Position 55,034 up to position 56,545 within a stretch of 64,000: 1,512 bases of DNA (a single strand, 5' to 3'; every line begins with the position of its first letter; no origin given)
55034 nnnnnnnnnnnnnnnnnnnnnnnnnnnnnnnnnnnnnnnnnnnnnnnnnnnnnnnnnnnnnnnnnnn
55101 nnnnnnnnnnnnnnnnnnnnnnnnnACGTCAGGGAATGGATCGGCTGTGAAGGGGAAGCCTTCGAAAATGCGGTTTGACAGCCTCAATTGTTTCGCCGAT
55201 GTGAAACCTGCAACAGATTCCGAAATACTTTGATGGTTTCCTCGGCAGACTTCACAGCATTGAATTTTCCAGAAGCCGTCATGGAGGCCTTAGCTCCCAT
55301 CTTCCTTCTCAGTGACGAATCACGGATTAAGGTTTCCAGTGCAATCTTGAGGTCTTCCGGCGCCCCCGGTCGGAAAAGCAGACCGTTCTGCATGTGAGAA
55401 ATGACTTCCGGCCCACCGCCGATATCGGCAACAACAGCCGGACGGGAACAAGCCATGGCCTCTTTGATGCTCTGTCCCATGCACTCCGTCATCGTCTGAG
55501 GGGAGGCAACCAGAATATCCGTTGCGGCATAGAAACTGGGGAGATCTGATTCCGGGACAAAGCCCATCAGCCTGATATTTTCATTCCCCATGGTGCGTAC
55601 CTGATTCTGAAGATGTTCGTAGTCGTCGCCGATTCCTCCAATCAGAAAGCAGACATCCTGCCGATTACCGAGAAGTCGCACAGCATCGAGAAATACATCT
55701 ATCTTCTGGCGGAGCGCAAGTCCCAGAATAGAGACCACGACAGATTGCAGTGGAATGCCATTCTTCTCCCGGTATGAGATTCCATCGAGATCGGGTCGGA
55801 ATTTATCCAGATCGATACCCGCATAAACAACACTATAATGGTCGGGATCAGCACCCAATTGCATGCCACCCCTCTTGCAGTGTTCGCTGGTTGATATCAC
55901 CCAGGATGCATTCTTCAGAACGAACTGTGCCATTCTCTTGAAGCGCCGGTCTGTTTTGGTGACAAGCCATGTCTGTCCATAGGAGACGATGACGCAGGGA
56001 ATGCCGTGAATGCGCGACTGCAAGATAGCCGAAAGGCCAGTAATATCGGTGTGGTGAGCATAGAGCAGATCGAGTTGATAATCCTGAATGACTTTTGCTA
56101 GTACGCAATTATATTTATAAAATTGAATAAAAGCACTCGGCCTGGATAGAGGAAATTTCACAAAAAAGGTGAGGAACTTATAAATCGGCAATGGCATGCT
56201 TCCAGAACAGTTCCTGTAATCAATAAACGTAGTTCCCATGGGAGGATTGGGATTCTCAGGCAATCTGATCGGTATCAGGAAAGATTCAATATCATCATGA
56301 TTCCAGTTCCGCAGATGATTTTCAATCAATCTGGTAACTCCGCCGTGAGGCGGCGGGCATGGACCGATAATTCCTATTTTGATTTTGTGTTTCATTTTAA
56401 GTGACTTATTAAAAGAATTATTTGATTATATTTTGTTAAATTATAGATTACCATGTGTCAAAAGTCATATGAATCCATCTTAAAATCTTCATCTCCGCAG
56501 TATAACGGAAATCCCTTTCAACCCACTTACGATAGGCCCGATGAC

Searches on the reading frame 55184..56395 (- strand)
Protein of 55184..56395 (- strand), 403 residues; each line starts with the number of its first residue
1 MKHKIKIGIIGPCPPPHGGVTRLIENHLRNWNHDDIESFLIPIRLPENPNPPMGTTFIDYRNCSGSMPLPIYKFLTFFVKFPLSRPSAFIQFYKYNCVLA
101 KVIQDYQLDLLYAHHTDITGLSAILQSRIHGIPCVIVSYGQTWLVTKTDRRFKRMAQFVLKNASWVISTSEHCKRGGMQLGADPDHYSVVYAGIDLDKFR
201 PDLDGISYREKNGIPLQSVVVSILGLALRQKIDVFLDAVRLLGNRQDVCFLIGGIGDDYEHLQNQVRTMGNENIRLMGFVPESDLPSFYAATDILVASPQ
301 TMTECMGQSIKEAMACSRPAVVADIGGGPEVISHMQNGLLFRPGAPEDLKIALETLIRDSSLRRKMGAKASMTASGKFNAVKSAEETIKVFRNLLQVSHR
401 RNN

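Call 4: search_protein_families(library=pfam, proteins=[window:55184-56395:-], max_evalue=0.01)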
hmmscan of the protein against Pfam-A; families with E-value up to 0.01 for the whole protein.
window:55184-56395:- (403 aa): 6 families
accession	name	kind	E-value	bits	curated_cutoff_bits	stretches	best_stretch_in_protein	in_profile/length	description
PF00534.26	Glycos_transf_1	-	1.8e-26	93.1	26.4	1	209-370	6-169/172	Glycosyl transferases group 1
PF13692.12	Glyco_trans_1_4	-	1.5e-24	87.3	27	1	229-359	13-142/142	Glycosyl transferases group 1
PF13439.12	Glyco_transf_4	-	2.3e-10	41.2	28.5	1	56-198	37-170/170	Glycosyltransferase Family 4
PF13524.12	Glyco_trans_1_2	-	3.2e-06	27.6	25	1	250-385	17-140/144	Glycosyl transferase-like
PF13579.12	Glyco_trans_4_4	-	3.5e-06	27.9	29.7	1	93-193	57-158/158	Glycosyl transferase 4-like domain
PF13477.12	Glyco_trans_4_2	-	0.00058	20.5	23.4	1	92-170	60-139/139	Glycosyl transferase 4-like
